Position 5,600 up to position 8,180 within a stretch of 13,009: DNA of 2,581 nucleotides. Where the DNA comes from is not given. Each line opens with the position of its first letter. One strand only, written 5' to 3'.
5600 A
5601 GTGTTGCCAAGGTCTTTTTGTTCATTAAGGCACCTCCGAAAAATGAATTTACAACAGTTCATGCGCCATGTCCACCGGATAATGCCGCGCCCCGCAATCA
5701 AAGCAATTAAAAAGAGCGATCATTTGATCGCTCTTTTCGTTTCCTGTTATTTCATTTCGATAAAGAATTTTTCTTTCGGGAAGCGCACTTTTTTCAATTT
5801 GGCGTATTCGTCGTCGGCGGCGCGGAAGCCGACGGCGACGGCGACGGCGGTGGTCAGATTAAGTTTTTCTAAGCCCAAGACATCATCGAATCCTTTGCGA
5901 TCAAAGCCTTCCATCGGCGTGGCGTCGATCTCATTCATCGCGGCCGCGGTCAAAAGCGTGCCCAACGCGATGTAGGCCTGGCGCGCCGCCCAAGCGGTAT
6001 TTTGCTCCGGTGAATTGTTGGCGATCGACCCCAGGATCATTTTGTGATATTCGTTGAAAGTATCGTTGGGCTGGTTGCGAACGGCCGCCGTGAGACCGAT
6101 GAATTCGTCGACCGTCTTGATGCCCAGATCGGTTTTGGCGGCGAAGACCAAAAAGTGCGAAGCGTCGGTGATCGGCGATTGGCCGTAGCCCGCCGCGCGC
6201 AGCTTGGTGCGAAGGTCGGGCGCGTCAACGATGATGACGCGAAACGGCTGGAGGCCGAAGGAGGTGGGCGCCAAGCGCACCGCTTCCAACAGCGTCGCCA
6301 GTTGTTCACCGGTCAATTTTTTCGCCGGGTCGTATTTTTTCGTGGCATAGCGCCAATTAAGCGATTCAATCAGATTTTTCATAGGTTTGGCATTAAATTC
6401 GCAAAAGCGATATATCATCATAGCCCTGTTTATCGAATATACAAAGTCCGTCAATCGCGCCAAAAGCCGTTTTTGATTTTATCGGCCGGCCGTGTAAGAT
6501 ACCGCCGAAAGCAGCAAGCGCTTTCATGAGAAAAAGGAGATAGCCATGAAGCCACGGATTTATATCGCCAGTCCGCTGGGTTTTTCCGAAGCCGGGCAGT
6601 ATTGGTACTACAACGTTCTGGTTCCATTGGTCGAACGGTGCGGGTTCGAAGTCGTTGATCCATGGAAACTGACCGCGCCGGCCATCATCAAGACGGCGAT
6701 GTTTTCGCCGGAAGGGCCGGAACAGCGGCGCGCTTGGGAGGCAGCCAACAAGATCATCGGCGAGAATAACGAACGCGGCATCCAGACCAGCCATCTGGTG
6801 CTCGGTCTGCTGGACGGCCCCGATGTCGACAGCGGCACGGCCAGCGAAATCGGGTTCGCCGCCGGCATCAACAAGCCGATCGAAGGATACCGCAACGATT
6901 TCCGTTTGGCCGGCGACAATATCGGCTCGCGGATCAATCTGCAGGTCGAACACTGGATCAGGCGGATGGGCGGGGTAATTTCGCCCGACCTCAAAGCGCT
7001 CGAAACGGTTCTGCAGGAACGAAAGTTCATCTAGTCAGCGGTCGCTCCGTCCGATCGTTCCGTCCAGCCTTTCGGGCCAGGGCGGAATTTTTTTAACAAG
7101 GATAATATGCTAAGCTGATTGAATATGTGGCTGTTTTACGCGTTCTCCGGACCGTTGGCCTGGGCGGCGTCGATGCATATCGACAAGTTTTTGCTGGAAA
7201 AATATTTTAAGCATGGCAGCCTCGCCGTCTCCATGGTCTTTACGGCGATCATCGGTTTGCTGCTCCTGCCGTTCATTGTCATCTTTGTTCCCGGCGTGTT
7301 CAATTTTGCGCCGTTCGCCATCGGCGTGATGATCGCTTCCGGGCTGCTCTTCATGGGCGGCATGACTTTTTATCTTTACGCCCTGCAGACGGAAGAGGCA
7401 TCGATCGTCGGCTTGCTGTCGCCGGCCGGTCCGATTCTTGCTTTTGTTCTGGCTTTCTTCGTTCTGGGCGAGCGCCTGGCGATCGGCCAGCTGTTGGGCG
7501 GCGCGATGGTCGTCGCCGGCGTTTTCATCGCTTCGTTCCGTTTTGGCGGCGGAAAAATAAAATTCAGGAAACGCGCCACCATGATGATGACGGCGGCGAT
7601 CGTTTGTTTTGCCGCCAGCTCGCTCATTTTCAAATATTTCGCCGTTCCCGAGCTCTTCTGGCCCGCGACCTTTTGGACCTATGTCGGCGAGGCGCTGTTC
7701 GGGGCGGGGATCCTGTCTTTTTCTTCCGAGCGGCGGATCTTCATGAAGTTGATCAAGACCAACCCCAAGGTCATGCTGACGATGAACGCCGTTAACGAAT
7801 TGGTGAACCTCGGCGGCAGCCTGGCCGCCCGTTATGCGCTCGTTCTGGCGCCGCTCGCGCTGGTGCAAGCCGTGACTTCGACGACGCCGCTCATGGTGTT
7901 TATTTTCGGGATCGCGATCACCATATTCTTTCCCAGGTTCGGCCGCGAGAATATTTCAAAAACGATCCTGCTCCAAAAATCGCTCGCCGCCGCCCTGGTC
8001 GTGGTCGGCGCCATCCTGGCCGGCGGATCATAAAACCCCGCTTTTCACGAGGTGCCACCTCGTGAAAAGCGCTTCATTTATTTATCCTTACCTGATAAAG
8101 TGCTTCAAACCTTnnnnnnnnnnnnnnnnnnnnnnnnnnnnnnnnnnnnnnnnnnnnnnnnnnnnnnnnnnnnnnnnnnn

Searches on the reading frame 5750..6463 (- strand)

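Call 12: search_protein_families(library=pfam, proteins=[window:5750-6463:-], max_evalue=0.001)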
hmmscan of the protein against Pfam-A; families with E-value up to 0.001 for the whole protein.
window:5750-6463:- (238 aa): 2 families
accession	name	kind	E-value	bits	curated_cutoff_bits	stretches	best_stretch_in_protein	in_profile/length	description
PF00881.29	Nitroreductase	-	1e-22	81.5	23.5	1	36-212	2-166/167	Nitroreductase family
PF14512.11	TM1586_NiRdase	-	0.00034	20.7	27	1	51-117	156-208/215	Putative TM nitroreductase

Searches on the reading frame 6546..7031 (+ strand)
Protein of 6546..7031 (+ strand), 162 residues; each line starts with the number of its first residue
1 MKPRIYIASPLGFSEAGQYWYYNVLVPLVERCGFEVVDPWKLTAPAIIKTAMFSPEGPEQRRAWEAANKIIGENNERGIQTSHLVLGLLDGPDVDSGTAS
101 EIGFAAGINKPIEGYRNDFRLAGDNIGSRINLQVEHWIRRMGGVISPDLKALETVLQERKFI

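Call 12: search_protein_families(library=pfam, proteins=[window:6546-7031:+], max_evalue=0.001)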
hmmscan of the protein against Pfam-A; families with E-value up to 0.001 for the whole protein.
window:6546-7031:+ (162 aa): 1 family
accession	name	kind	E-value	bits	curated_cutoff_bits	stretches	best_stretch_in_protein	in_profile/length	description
PF05014.21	Nuc_deoxyrib_tr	-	1.5e-20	73.9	28.8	1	5-132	1-116/117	Nucleoside 2-deoxyribosyltransferase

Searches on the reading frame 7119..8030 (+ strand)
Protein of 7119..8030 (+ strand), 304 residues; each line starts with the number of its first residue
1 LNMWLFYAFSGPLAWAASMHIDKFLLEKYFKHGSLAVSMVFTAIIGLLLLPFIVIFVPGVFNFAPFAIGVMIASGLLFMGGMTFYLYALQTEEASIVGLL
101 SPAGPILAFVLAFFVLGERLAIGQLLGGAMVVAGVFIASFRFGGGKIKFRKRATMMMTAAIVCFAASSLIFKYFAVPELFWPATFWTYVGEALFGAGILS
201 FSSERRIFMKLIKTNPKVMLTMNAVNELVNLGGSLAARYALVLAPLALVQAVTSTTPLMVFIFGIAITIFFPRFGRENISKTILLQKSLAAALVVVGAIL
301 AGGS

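Call 12: search_protein_families(library=pfam, proteins=[window:7119-8030:+], max_evalue=0.001)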
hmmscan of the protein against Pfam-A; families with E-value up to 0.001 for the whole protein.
window:7119-8030:+ (304 aa): 1 family
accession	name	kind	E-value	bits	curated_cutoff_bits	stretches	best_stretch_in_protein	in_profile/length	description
PF00892.27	EamA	-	2.5e-12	47.7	28.2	1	3-139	2-134/135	EamA-like transporter family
